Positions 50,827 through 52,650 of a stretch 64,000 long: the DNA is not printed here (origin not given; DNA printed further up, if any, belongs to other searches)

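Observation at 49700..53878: Candidate oxidative (3-keto) glycoside catabolic cassette: Gfo/Idh/MocA oxidoreductase + secreted TIM-barrel::DUF1080 fusion + NHS-family MFS transporter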

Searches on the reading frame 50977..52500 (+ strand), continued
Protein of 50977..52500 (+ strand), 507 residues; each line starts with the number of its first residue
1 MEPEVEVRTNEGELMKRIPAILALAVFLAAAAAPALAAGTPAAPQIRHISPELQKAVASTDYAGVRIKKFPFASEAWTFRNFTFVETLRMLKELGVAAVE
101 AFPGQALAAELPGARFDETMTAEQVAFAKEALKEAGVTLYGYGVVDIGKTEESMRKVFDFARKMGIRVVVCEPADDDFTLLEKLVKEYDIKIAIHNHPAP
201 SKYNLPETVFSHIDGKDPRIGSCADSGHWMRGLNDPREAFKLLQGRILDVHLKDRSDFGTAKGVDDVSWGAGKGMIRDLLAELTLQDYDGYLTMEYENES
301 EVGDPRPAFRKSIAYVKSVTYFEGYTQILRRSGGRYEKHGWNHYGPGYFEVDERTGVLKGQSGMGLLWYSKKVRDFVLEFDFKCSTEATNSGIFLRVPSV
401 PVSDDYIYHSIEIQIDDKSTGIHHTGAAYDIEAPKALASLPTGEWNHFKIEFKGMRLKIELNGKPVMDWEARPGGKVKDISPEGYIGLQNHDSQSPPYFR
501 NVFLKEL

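Call 37: find_encoding_contigs(protein=P0311, flank=5000, max_places=2)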
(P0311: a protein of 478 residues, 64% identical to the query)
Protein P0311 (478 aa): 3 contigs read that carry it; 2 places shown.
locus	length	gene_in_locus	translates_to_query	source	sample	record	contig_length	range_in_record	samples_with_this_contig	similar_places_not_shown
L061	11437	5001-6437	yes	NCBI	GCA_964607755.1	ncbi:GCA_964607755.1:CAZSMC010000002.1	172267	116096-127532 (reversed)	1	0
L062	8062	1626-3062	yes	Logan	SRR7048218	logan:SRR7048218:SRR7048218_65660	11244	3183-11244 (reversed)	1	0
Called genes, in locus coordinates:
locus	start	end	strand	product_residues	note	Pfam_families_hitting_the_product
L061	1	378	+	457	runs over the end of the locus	PF01408:GFO_IDH_MocA, PF19051:GFO_IDH_MocA_C2, PF22725:GFO_IDH_MocA_C3 (faint)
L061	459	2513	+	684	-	PF00514:Arm (faint), PF03130:HEAT_PBS (faint), PF13646:HEAT_2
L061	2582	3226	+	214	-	-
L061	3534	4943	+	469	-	PF01408:GFO_IDH_MocA, PF22725:GFO_IDH_MocA_C3 (faint), PF19051:GFO_IDH_MocA_C2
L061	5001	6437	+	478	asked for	PF01261:AP_endonuc_2, PF06439:3keto-disac_hyd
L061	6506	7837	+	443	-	PF01408:GFO_IDH_MocA, PF22725:GFO_IDH_MocA_C3, PF02894:GFO_IDH_MocA_C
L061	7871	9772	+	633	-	PF03264:Cytochrom_NNT (faint), PF14522:Cytochrome_C7 (faint), PF14537:Cytochrom_c3_2 (faint), PF22113:Mtrc-MtrF_II-IV_dom (weak)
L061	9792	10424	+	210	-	PF01292:Ni_hydr_CYTB (weak)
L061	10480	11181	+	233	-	PF00754:F5_F8_type_C (weak), PF22633:F5_F8_type_C_2 (weak)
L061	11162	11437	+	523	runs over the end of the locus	PF02366:PMT, PF13231:PMT_2 (weak)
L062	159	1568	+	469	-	PF01408:GFO_IDH_MocA, PF22725:GFO_IDH_MocA_C3 (faint), PF19051:GFO_IDH_MocA_C2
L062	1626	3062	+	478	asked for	PF01261:AP_endonuc_2, PF06439:3keto-disac_hyd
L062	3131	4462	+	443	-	PF01408:GFO_IDH_MocA, PF22725:GFO_IDH_MocA_C3, PF02894:GFO_IDH_MocA_C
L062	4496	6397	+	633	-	PF03264:Cytochrom_NNT (faint), PF14522:Cytochrome_C7 (faint), PF14537:Cytochrom_c3_2 (faint), PF22113:Mtrc-MtrF_II-IV_dom (weak)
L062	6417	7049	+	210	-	PF01292:Ni_hydr_CYTB (weak)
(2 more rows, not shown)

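Call 38: find_encoding_contigs(protein=P0136, flank=5000, max_places=2)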
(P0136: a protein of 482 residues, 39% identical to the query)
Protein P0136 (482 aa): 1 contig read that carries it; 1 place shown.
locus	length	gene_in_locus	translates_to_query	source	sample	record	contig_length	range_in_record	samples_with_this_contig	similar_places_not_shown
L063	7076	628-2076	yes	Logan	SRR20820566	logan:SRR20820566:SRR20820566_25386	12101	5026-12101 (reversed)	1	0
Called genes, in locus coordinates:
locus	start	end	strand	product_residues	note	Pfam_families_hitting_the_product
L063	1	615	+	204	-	?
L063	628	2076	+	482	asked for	PF01261:AP_endonuc_2, PF06439:3keto-disac_hyd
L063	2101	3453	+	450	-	PF01408:GFO_IDH_MocA, PF22725:GFO_IDH_MocA_C3, PF02894:GFO_IDH_MocA_C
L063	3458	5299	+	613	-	PF14522:Cytochrome_C7 (faint), PF14537:Cytochrom_c3_2 (faint), PF22113:Mtrc-MtrF_II-IV_dom (weak)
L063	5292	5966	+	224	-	-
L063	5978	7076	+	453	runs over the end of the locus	PF02133:Transp_cyt_pur (faint)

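Call 42: search_solved_structures(query=A2, max_evalue=0.001)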
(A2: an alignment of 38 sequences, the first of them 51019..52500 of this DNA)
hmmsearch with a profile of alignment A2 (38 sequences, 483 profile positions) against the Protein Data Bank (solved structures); distinct sequences matched with E-value up to 0.001: 24.
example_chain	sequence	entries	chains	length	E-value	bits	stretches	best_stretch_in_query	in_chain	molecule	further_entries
3p6l_A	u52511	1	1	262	5.6e-99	335.1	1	37-293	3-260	Sugar phosphate isomerase/epimerase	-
4kw2_A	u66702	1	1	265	2.4e-72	247.3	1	34-290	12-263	Uncharacterized protein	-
3s5q_A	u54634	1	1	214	3.8e-54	187.3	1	293-483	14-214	Putative glycosylhydrolase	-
3imm_A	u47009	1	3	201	1.3e-52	182.2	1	296-483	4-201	Putative secreted glycosylhydrolase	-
3lmz_A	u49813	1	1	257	1.7e-40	142.3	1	41-291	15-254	Putative sugar isomerase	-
4jqt_A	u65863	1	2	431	8.7e-33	116.8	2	310-483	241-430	putative glycosyl hydrolase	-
3h3l_A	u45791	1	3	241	1.7e-26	96.1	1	298-483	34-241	PUTATIVE SUGAR HYDROLASE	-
8v31_A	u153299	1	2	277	9.8e-22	80.4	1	325-483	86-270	Glycosyl hydrolase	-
4hxc_A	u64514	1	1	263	3.3e-21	78.7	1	325-483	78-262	putative glycosyl hydrolase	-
3osd_A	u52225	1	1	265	5.1e-21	78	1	325-483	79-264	putative glycosyl hydrolase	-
8rr2_A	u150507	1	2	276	5.8e-21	77.9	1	325-483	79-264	3-keto-disaccharide hydrolase domain-containing protein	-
8tda_A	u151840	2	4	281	5.9e-21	77.8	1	325-483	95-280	Probable secreted glycosyl hydrolase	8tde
3nmb_A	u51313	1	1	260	9.9e-21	77.1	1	325-483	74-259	putative sugar hydrolase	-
9fbe_B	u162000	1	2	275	1.9e-19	72.9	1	325-483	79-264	Probable secreted glycosyl hydrolase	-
3hbk_A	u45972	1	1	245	3.6e-18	68.6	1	308-483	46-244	putative glycosyl hydrolase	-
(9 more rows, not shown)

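Call 52: predict_structure(alignment_id=A2)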
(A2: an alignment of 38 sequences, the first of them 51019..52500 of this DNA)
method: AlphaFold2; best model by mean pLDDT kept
length: 493 residues; sequences in the alignment: 38
mean_pLDDT: 89.6   pTM: 0.87
mean pLDDT of the five models: 89.6, 89.4, 89.4, 89.3, 86.5
residues with pLDDT >= 90: 358; 70-90: 91; 50-70: 36; < 50: 8
segments of 3 or more residues with pLDDT < 50: 22-25
pLDDT, mean of each block of 10 residues (from residue 1): 67 61 58 95 95 95 96 98 98 97 97 98 97 96 98 96 96 97 95 96 95 96 97 95 93 95 97 92 83 96 95 73 52 74 79 86 96 90 75 85 89 93 93 96 96 94 88 84 91 96
secondary structure, 60 per line:
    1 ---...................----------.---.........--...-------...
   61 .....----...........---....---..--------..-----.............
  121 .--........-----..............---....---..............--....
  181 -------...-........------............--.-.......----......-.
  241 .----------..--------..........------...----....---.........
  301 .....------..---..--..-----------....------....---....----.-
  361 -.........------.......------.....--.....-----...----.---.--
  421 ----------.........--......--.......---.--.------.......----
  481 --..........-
elements in order: H4-22 H37-45 E58-61 H62-65 H70-80 E84-87 H108-121 E124-131 H137-150 E154-157 H161-174 E177-180 H192-199 E206-211 H212-217 H222-228 E233-238 H262-271 E278-280 H285-288 H292-305 E334-337 E344-347 E351-354 E362-370 E377-383 H390-394 E397-401 E431-439 E442-447 E450-456 E470-476 E483-492

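Call 55: fold_search(model_id=the predicted structure, library=pdb)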
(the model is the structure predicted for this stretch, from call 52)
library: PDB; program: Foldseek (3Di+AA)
matches with E <= 10: 1943; with E <= 0.001: 409
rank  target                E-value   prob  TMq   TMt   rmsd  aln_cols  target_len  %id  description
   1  3p6l                  3.7e-22  1.00  0.48  0.90   1.6       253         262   33  Crystal structure of a Sugar phosphate isomerase/epimerase (BDI_1903) from Parabacteroides distasonis ATCC 8503 at 1.85  (released 2010-12-08)
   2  3lmz                  2.5e-19  1.00  0.46  0.88   2.7       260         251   29  Crystal structure of Putative sugar isomerase. (YP_001305105.1) from Parabacteroides distasonis ATCC 8503 at 1.44 A reso (released 2010-02-23)
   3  4kw2                  1.1e-16  1.00  0.42  0.82   3.9       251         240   31  Crystal structure of a Putative uncharacterized protein (BDI_1873) from Parabacteroides distasonis ATCC 8503 at 2.32 A r (released 2013-07-03)
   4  3s5q                  1.7e-13  1.00  0.31  0.68   4.0       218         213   25  Crystal structure of a putative glycosyl hydrolase (BDI_2473) from Parabacteroides distasonis ATCC 8503 at 1.85 A resolu (released 2011-06-15)
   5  3imm_A                6.2e-13  1.00  0.29  0.71   3.2       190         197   26  Crystal structure of Putative glycosyl hydrolase (YP_001301887.1) from Parabacteroides distasonis ATCC 8503 at 2.00 A  (released 2009-08-18)
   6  3u1x_A                6.6e-13  1.00  0.33  0.70   3.2       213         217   23  Crystal structure of a putative glycosyl hydrolase (BDI_1869) from Parabacteroides distasonis ATCC 8503 at 1.70 A reso (released 2011-10-26)
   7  3u1x_B                1.5e-12  1.00  0.32  0.68   3.3       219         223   22  Crystal structure of a putative glycosyl hydrolase (BDI_1869) from Parabacteroides distasonis ATCC 8503 at 1.70 A reso (released 2011-10-26)
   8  9koj_A                1.1e-11  1.00  0.42  0.72   3.8       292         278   17  Crystal structure of the isomerase Art22 (released 2025-07-30)
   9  3h3l_C                1.6e-11  1.00  0.29  0.61   5.6       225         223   24  Crystal structure of PUTATIVE SUGAR HYDROLASE (YP_001304206.1) from Parabacteroides distasonis ATCC 8503 at 1.59 A res (released 2009-04-28)
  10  3h3l_B                1.7e-11  1.00  0.30  0.62   5.5       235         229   21  Crystal structure of PUTATIVE SUGAR HYDROLASE (YP_001304206.1) from Parabacteroides distasonis ATCC 8503 at 1.59 A res (released 2009-04-28)
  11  8z1i_B                1.9e-11  1.00  0.42  0.73   3.9       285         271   17  Crystal structure of the isomerase Art22 with ethylene glycol (released 2025-04-16)
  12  3h3l_A                3.6e-11  1.00  0.31  0.63   4.9       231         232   24  Crystal structure of PUTATIVE SUGAR HYDROLASE (YP_001304206.1) from Parabacteroides distasonis ATCC 8503 at 1.59 A res (released 2009-04-28)
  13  3tva_A                4.0e-11  1.00  0.40  0.66   4.3       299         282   14  Crystal Structure of Xylose isomerase domain protein from Planctomyces limnophilus (released 2011-10-05)
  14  4jqt_A                4.8e-11  1.00  0.31  0.35   4.0       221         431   21  Crystal structure of a putative glycosyl hydrolase (BT3469) from Bacteroides thetaiotaomicron VPI-5482 at 2.49 A resol (released 2013-04-17)
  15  3cqj_A                6.7e-11  1.00  0.41  0.70   4.0       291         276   20  Crystal Structure of L-xylulose-5-phosphate 3-epimerase UlaE (form B) complex with Zn2+ (released 2008-11-25)
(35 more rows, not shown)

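Call 59: find_homologous_proteins(query=L043:1594-3189:+, max_evalue=1e-20)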
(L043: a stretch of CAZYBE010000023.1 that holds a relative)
Query L043:1594-3189:+ (532 aa): 5354 proteins with E <= 1e-20 among 8000 candidates; the best 120 are listed.
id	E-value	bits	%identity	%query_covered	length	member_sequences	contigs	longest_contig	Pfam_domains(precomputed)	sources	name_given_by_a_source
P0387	0.0e+0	1173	94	100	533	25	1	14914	PF01408.29,PF22725.2,PF02894.23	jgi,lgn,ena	jgi:predicted dehydrogenase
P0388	0.0e+0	1050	84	100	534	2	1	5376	PF01408.29,PF22725.2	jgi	-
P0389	0.0e+0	1039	83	100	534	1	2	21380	PF01408.29,PF22725.2,PF02894.23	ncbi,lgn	-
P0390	0.0e+0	1027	81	100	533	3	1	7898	PF01408.29,PF22725.2,PF02894.23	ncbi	-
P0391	0.0e+0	1011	80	100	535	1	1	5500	PF01408.29,PF19051.6,PF22725.2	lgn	-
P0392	1.4e-291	986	80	96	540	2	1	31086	PF01408.29,PF22725.2,PF02894.23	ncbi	-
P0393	4.0e-291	984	77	100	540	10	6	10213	PF01408.29,PF22725.2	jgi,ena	jgi:predicted dehydrogenase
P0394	6.8e-291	984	77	99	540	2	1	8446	PF01408.29,PF22725.2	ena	-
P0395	6.9e-289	977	77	99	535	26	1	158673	PF01408.29,PF19051.6,PF22725.2,PF02894.23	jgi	jgi:predicted dehydrogenase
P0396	4.6e-288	974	76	100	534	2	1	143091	PF01408.29,PF19051.6,PF22725.2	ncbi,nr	ncbi:MAG: Gfo/Idh/MocA family oxidoreductase [Candidatus Aminicenantes bacterium]|nr:Gfo/Idh/MocA fa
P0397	3.9e-287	971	76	100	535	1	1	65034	PF01408.29,PF22725.2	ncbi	-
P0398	4.7e-287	971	76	100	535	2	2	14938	PF01408.29,PF19051.6,PF22725.2,PF02894.23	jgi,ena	-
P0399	7.4e-287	970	78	98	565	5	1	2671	PF01408.29,PF19051.6,PF22725.2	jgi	jgi:predicted dehydrogenase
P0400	1.9e-286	969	78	98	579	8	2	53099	PF01408.29,PF19051.6,PF22725.2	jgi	-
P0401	3.7e-286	968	77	100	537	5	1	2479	PF01408.29,PF22725.2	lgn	-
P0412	1.2e-283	960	78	98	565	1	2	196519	PF01408.29,PF22725.2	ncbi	-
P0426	3.9e-281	951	78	98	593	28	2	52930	PF01408.29,PF22725.2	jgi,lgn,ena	-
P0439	1.7e-265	900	72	100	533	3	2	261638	PF01408.29,PF19051.6,PF22725.2,PF02894.23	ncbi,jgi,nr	ncbi:MAG: Gfo/Idh/MocA family oxidoreductase [bacterium]|jgi:predicted dehydrogenase|nr:Gfo/Idh/MocA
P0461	1.2e-248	844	69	96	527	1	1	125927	PF01408.29,PF22725.2,PF02894.23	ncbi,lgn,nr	ncbi:MAG: Gfo/Idh/MocA family oxidoreductase [Candidatus Aminicenantes bacterium]|nr:Gfo/Idh/MocA fa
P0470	1.8e-247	840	69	96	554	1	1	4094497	PF01408.29,PF22725.2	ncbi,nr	ncbi:MAG: Gfo/Idh/MocA family oxidoreductase [Gemmatimonadota bacterium]|nr:MAG: Gfo/Idh/MocA family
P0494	9.6e-243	825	67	100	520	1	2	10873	PF01408.29,PF19051.6,PF22725.2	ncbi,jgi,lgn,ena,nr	ncbi:gfo/Idh/MocA family oxidoreductase [candidate division KSB1 bacterium]|nr:MAG: gfo/Idh/MocA fam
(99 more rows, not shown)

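Call 60: find_encoding_contigs(protein=P0396, flank=7000, max_places=1)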
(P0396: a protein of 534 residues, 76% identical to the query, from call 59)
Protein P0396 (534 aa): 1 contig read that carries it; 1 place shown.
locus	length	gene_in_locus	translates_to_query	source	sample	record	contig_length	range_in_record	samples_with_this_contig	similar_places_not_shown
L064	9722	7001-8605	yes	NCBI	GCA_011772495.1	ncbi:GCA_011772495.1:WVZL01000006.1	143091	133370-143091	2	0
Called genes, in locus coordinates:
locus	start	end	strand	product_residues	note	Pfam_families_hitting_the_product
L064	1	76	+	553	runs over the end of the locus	PF17900:Peptidase_M1_N, PF01433:Peptidase_M1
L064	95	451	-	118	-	-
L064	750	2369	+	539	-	PF07504:FTP (weak), PF01447:Peptidase_M4, PF02868:Peptidase_M4_C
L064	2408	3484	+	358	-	PF08239:SH3_3, PF13505:OMP_b-brl (weak)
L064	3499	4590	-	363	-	-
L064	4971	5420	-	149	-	-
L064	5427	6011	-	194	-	PF14321:DUF4382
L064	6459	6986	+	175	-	PF07681:DoxX (weak)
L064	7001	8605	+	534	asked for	PF01408:GFO_IDH_MocA, PF19051:GFO_IDH_MocA_C2 (faint), PF22725:GFO_IDH_MocA_C3 (faint)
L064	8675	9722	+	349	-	PF01306:LacY_symp, PF03825:Nuc_H_symport, PF07690:MFS_1, PF12832:MFS_1_like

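Call 61: find_encoding_contigs(protein=P0461, flank=7000, max_places=1)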
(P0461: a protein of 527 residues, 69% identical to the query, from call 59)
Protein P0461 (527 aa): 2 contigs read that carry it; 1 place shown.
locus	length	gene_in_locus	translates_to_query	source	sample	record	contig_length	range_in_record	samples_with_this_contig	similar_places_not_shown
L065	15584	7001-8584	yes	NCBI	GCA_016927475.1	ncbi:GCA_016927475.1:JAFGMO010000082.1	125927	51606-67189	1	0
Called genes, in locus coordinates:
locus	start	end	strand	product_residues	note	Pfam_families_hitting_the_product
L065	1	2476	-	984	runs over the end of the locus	PF07494:Reg_prop (faint), PF16819:DUF5074 (faint), PF23748:Beta-prop_LRRK2 (faint), PF07495:Y_Y_Y, PF00990:GGDEF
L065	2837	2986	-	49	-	-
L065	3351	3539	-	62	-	-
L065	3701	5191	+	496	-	PF00749:tRNA-synt_1c, PF19269:Anticodon_2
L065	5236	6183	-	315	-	PF02424:ApbE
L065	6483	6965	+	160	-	PF07681:DoxX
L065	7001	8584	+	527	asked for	PF01408:GFO_IDH_MocA, PF02894:GFO_IDH_MocA_C (weak), PF22725:GFO_IDH_MocA_C3 (weak)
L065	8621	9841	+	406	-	PF01306:LacY_symp, PF03825:Nuc_H_symport, PF12832:MFS_1_like, PF07690:MFS_1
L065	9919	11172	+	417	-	PF01408:GFO_IDH_MocA, PF22725:GFO_IDH_MocA_C3 (weak)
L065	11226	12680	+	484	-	PF01261:AP_endonuc_2, PF06439:3keto-disac_hyd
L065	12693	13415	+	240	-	PF08032:SpoU_sub_bind, PF00588:SpoU_methylase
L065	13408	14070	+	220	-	PF04542:Sigma70_r2, PF08281:Sigma70_r4_2, PF04545:Sigma70_r4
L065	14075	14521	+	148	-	PF13490:zf-HC2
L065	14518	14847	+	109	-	PF01906:YbjQ_1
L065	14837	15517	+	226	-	-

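Call 64: find_encoding_contigs(protein=P0470, flank=7000, max_places=1)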
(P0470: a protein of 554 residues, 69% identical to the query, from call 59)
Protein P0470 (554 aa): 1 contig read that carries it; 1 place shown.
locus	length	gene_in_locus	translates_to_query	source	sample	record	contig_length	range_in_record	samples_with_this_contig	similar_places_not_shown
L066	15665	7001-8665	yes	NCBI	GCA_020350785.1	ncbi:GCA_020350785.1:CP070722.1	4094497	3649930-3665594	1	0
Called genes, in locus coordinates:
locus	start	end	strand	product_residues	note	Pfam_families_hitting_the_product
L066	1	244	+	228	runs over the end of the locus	PF25182:NonGDSL (weak), PF00657:Lipase_GDSL, PF13472:Lipase_GDSL_2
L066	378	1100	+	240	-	PF00106:adh_short, PF08659:KR, PF13561:adh_short_C2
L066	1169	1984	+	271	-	PF01904:DUF72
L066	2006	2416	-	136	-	PF13474:SnoaL_3, PF14534:DUF4440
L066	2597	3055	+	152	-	PF00578:AhpC-TSA, PF08534:Redoxin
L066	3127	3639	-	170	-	PF01661:Macro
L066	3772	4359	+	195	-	PF01521:Fe-S_biosyn, PF01106:NifU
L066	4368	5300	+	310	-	PF01261:AP_endonuc_2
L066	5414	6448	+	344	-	PF02424:ApbE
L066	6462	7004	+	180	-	PF07681:DoxX (weak)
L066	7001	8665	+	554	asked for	PF01408:GFO_IDH_MocA, PF22725:GFO_IDH_MocA_C3 (faint)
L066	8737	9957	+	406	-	PF03825:Nuc_H_symport, PF12832:MFS_1_like, PF07690:MFS_1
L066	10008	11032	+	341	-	PF01408:GFO_IDH_MocA, PF22725:GFO_IDH_MocA_C3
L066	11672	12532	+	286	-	PF00582:Usp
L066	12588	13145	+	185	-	PF11845:Tll0287-like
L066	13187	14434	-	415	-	PF17170:DUF5128 (faint)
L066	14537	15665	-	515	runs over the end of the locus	PF00561:Abhydrolase_1, PF12697:Abhydrolase_6, PF12146:Hydrolase_4, PF07719:TPR_2 (faint)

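Call 65: find_encoding_contigs(protein=P0412, flank=7000, max_places=1)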
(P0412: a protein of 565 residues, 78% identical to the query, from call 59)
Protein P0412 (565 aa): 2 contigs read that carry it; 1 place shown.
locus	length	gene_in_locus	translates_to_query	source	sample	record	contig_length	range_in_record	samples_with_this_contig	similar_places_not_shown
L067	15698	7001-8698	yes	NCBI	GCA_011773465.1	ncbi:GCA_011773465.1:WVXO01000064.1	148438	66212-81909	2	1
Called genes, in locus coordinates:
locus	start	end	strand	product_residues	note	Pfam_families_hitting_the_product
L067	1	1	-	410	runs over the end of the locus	PF17170:DUF5128 (faint), PF08450:SGL (faint), PF01436:NHL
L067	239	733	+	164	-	PF13646:HEAT_2 (faint)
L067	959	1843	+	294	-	-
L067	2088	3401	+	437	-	PF13520:AA_permease_2, PF00324:AA_permease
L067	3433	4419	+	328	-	PF04909:Amidohydro_2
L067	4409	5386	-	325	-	PF02424:ApbE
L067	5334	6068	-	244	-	PF07009:NusG_II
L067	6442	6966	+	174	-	-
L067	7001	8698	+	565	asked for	PF01408:GFO_IDH_MocA, PF22725:GFO_IDH_MocA_C3 (faint)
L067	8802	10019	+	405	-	PF01306:LacY_symp, PF03825:Nuc_H_symport, PF07690:MFS_1, PF12832:MFS_1_like, PF07690:MFS_1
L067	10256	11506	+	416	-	PF01408:GFO_IDH_MocA, PF22725:GFO_IDH_MocA_C3 (weak)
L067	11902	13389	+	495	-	PF01261:AP_endonuc_2, PF06439:3keto-disac_hyd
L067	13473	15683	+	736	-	-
